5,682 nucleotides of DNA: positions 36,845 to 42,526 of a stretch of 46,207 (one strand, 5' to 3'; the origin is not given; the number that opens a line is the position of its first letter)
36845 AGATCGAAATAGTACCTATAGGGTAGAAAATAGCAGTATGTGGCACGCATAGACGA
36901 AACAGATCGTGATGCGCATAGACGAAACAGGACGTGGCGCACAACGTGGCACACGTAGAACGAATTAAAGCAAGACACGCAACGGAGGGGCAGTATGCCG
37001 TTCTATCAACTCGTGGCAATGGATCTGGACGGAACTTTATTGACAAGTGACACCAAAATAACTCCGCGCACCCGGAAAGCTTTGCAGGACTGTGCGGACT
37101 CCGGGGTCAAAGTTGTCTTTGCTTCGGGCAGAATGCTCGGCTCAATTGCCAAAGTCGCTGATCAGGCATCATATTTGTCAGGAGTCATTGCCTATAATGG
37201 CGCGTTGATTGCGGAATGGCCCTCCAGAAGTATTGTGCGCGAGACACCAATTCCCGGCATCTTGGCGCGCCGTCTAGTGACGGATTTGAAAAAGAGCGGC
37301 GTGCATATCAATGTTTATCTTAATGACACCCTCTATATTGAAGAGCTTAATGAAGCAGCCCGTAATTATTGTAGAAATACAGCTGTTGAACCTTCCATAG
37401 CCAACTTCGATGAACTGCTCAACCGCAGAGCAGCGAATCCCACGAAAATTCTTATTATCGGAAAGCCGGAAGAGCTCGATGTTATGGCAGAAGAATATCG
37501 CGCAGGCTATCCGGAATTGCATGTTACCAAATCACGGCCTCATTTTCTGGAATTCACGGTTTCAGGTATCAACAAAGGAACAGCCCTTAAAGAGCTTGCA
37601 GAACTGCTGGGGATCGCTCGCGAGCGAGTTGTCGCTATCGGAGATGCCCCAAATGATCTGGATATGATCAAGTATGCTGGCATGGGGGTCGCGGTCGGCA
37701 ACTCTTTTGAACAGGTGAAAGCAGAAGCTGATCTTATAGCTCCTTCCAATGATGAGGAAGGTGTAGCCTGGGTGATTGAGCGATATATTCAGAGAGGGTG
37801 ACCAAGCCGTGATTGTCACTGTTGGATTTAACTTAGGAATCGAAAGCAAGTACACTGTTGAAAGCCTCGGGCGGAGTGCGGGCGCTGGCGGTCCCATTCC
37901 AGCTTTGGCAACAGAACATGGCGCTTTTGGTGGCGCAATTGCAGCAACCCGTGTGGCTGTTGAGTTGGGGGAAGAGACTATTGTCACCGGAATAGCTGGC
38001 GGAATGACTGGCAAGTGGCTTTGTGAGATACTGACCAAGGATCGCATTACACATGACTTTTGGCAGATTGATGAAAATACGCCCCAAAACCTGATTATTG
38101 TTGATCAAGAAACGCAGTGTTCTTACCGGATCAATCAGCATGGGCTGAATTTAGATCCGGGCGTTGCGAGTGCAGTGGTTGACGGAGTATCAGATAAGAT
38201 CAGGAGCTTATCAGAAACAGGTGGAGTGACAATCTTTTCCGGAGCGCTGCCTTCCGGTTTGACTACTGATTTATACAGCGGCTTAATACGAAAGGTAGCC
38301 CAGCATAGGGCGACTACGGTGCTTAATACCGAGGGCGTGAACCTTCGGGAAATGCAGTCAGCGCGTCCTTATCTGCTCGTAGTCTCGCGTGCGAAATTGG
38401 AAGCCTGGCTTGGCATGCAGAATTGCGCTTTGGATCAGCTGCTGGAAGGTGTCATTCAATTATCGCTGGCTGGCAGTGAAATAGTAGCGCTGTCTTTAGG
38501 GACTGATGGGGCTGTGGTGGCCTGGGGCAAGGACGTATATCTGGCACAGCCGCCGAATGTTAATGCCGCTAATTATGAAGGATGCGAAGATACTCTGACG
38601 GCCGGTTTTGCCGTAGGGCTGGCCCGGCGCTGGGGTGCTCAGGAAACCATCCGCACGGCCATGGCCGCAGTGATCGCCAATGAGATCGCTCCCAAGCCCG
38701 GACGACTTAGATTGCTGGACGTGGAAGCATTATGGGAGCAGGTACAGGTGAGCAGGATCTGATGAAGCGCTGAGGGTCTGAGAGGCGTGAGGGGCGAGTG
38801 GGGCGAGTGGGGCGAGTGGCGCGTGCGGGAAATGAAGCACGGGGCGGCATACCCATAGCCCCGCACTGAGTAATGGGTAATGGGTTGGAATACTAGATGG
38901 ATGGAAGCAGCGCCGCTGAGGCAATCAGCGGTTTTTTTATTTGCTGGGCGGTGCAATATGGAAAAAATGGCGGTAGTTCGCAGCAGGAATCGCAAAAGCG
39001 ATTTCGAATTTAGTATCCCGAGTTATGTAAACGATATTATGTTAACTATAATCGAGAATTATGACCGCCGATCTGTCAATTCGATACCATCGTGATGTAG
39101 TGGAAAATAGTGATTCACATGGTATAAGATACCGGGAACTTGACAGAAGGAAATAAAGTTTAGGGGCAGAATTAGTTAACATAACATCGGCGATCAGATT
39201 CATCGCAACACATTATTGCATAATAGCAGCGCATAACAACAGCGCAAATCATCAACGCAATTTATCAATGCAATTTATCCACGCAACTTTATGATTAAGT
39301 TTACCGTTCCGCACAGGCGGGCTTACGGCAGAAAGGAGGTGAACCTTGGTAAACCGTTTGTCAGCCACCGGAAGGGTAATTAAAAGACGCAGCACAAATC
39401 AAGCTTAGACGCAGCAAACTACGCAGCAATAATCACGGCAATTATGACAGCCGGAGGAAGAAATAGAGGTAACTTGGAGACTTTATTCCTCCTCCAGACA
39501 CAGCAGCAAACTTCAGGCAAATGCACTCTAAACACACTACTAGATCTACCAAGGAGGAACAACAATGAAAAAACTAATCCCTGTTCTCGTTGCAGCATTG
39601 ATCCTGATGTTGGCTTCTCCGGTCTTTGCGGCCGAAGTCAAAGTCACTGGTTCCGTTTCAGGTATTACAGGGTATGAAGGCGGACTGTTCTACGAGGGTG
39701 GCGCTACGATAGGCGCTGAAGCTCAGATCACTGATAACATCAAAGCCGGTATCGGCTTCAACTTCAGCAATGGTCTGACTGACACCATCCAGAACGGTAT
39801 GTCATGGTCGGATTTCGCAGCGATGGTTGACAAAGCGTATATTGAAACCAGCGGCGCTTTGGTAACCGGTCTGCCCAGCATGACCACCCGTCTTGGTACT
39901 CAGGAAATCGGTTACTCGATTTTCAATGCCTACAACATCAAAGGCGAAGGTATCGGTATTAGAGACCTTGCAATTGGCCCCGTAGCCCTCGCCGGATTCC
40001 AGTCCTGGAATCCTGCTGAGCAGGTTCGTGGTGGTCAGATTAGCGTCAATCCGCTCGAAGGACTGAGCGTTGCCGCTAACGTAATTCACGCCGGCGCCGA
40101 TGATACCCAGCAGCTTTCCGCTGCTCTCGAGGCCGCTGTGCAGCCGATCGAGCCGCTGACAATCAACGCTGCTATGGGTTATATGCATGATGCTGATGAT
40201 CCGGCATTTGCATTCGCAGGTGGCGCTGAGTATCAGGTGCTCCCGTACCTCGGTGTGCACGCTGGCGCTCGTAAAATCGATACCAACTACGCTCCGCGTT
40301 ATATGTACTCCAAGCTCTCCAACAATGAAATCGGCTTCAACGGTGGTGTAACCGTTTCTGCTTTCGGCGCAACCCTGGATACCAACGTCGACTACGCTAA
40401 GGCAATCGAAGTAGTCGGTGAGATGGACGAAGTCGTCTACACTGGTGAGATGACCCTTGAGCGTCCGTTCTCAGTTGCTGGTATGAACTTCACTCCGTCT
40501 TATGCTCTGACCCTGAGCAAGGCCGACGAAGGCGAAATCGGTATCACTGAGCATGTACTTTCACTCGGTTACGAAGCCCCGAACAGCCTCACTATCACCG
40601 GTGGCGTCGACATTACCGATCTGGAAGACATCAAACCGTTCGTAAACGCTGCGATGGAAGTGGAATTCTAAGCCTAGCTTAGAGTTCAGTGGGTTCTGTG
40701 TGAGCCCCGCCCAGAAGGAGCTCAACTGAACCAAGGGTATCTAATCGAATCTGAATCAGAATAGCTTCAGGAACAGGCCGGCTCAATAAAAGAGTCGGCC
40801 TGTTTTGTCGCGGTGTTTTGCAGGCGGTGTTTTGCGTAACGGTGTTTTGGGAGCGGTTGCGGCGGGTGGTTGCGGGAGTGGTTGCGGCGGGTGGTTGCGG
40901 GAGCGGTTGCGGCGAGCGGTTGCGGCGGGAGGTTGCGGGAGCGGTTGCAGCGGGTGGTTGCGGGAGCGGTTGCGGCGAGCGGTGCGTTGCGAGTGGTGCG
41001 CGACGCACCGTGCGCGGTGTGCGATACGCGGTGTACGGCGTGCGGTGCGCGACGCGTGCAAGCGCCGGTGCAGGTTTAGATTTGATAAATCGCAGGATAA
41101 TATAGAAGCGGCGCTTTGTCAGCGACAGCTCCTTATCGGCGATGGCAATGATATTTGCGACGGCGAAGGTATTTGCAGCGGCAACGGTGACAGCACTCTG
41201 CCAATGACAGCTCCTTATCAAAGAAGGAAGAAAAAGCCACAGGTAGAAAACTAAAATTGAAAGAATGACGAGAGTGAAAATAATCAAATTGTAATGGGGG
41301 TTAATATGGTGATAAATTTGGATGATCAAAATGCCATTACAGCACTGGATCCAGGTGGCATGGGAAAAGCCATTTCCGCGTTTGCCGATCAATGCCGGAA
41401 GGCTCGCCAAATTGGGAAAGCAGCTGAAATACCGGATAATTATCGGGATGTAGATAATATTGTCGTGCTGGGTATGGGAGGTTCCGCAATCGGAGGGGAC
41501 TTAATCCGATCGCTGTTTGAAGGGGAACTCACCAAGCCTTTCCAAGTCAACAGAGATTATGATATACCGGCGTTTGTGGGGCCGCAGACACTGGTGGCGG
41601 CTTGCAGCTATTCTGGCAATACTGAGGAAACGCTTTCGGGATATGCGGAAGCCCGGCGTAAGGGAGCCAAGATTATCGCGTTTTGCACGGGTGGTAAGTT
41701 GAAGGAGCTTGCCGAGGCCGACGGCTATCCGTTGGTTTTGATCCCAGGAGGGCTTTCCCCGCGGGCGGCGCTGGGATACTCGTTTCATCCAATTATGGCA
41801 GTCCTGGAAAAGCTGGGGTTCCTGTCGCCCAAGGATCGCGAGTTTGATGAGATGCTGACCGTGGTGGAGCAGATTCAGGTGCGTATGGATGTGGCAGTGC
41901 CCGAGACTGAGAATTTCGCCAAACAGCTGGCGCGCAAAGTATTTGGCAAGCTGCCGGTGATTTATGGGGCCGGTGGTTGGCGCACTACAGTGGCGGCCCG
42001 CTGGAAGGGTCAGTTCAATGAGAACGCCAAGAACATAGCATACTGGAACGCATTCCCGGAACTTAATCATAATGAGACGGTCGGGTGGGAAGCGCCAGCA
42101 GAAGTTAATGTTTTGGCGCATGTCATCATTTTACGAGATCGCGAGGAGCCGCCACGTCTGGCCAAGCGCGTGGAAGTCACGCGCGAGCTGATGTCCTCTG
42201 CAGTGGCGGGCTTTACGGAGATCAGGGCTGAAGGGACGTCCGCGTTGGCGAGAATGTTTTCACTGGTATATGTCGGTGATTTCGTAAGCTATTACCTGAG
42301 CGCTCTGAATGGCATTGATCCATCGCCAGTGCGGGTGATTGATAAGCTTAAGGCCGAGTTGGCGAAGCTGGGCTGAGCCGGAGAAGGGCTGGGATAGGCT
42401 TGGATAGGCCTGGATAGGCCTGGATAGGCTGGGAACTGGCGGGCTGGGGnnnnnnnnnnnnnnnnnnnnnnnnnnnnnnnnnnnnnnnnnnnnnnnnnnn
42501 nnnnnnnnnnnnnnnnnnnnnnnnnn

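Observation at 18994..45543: Locus-specific cryptically simple stutter tracts sit on or just after many stop codons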

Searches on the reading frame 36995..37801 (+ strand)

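Call 16: search_protein_families(library=ncbifam, proteins=[window:36995-37801:+])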
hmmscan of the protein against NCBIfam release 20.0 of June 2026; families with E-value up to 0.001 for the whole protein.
window:36995-37801:+ (268 aa): 28 families (the best 25 are shown)
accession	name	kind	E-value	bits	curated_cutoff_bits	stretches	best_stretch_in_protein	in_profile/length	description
TIGR00099.1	Cof-subfamily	subfamily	1.2e-53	182.3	137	1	6-261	1-256/256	Cof-type HAD-IIB family hydrolase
NF007806.0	PRK10513.1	equivalog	1e-44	153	273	1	5-266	4-269/270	sugar-phosphatase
NF007821.0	PRK10530.1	equivalog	1.9e-30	106.1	274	1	4-265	3-271/272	pyridoxal phosphatase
NF045966.1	YcsE_rel_Pase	equivalog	5.2e-29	101.5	220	1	4-261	2-259/265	YcsE-related riboflavin metabolism phosphatase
TIGR01487.1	Pglycolate_arch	equivalog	2e-28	99.7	122.75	2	173-259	128-213/215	phosphoglycolate phosphatase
TIGR01484.1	HAD-SF-IIB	subfamily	4.8e-28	98.7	41.8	1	6-234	1-221/221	HAD-IIB family hydrolase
NF008213.0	PRK10976.1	equivalog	6.3e-27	94.8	386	1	4-257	2-256/266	sugar/pyridoxal phosphate phosphatase YigL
NF002245.0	PRK01158.1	equivalog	1e-26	93.7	198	2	188-263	152-227/233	phosphoglycolate phosphatase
NF011705.0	PRK15126.1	equivalog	6.8e-24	84.6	336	1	4-245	2-240/272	HMP-PP phosphatase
TIGR01482.1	SPP-subfamily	subfamily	8.2e-22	77.9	107.15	2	188-261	144-221/225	sucrose-phosphate phosphatase subfamily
TIGR01486.1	HAD-SF-IIB-MPGP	subfamily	3.4e-11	42.9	164.75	1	183-264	167-256/257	mannosyl-3-phosphoglycerate phosphatase family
TIGR02461.1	osmo_MPG_phos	equivalog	5.3e-10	39.8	244.35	1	8-234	3-226/227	mannosyl-3-phosphoglycerate phosphatase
NF001216.0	PRK00192.1-2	equivalog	2.2e-09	37.1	353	1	189-237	176-226/275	mannosyl-3-phosphoglycerate phosphatase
NF008350.0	PRK11133.1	equivalog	1.7e-08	34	413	1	189-248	244-302/324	phosphoserine phosphatase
NF001217.0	PRK00192.1-4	equivalog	4.2e-08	33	373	1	189-234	178-223/265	mannosyl-3-phosphoglycerate phosphatase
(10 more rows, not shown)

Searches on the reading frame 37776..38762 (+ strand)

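Call 16: search_protein_families(library=ncbifam, proteins=[window:37776-38762:+])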
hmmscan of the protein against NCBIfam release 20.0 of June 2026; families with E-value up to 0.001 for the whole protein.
window:37776-38762:+ (328 aa): 9 families
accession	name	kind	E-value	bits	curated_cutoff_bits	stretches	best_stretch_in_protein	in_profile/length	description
TIGR03168.1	1-PFK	subfamily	2.1e-46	158.2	216.4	1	13-325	1-304/305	hexose kinase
TIGR03828.1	pfkB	equivalog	2e-42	145.3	292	1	13-325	1-304/305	1-phosphofructokinase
NF041320.1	pfkB_Halo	equivalog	8.5e-29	100.9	400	1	47-326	33-300/302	1-phosphofructokinase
NF010033.0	PRK13508.1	equivalog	4.8e-28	98.3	469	1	48-326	33-307/309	tagatose-6-phosphate kinase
TIGR01231.1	lacC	equivalog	2.8e-26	92.5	409.55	1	46-326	31-308/310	tagatose-6-phosphate kinase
NF007068.0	PRK09513.1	equivalog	7.2e-22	78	432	1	51-298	39-281/312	1-phosphofructokinase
NF007632.0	PRK10294.1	equivalog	6.9e-16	58.4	353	1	52-302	39-286/310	6-phosphofructokinase II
TIGR02152.1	D_ribokin_bact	equivalog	3.1e-06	26.8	299.65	1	54-298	42-276/298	ribokinase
TIGR04382.1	myo_inos_iolC_N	equivalog_domain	5e-05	22.7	300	0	228-298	214-285/309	5-dehydro-2-deoxygluconokinase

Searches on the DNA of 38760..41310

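Call 68: search_rna_families(source=window, start=38760, end=41310, threshold=evalue, max_evalue=1)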
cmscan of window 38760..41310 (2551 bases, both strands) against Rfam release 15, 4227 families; matches with E-value up to 1: 1.
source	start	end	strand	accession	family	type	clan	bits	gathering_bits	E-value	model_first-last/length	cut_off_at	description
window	40739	40808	+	RF00506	Thr_leader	Cis-reg; leader;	-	24.8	55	0.089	1-118/118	no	Threonine operon leader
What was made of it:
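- On Known structured RNA families (Rfam 15): The only hit was a sub-threshold Thr_leader match on a terminator (call 68).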

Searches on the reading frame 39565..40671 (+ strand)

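Call 16: search_protein_families(library=ncbifam, proteins=[window:39565-40671:+])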
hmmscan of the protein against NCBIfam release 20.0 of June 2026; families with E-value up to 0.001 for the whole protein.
window:39565-40671:+ (368 aa): 0 families

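Call 35: search_protein_families(library=pfam, proteins=[window:39565-40671:+])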
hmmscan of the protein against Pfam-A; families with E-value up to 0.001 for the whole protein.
window:39565-40671:+ (368 aa): 2 families
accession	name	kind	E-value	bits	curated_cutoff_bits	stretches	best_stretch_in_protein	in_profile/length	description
PF03797.25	Autotransporter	-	0.00017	21.8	26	0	246-350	70-179/255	Autotransporter beta-domain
PF13505.12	OMP_b-brl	-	0.001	19.7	28.7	0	9-106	2-109/175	Outer membrane protein beta-barrel domain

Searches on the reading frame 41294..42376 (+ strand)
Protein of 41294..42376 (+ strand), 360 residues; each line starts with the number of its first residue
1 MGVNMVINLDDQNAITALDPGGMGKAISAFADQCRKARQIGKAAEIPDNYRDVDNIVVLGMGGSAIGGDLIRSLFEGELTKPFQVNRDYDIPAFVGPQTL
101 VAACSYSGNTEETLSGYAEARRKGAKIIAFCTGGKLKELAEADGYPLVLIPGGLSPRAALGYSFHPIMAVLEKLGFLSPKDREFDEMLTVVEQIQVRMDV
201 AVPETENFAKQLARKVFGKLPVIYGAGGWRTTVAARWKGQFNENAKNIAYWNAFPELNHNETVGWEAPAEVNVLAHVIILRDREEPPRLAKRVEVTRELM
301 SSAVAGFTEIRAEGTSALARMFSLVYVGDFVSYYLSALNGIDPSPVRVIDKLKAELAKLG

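Call 16: search_protein_families(library=ncbifam, proteins=[window:41294-42376:+])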
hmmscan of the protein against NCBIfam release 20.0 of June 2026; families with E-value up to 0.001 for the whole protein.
window:41294-42376:+ (360 aa): 9 families
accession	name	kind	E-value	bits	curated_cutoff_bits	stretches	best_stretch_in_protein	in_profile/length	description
NF006426.0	PRK08674.1-6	subfamily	4.8e-136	453.3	295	1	9-358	2-351/354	bifunctional phosphoglucose/phosphomannose isomerase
NF006425.0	PRK08674.1-5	equivalog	5.4e-123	410.4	471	1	5-357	1-354/358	bifunctional phosphoglucose/phosphomannose isomerase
TIGR02128.1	G6PI_arch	equivalog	2.6e-86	289.4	213.9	1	44-356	12-307/308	bifunctional phosphoglucose/phosphomannose isomerase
NF006423.0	PRK08674.1-2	equivalog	3.8e-86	288.8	254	1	49-356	23-316/317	bifunctional phosphoglucose/phosphomannose isomerase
NF006424.0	PRK08674.1-3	equivalog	1.2e-70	238.7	730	1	6-358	3-354/355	bifunctional phosphoglucose/phosphomannose isomerase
NF006422.0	PRK08674.1-1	subfamily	1.2e-39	136.6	317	1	52-359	24-298/302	bifunctional phosphoglucose/phosphomannose isomerase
NF001484.0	PRK00331.1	subfamily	2.3e-05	23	381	1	41-131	274-367/601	isomerizing glutamine--fructose-6-phosphate transaminase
NF040629.1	PGI_Meth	equivalog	0.00031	20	350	0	49-157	57-178/396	glucose-6-phosphate isomerase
TIGR01135.1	glmS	equivalog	0.00074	18.1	418.05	1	32-132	270-373/607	glutamine--fructose-6-phosphate transaminase (isomerizing)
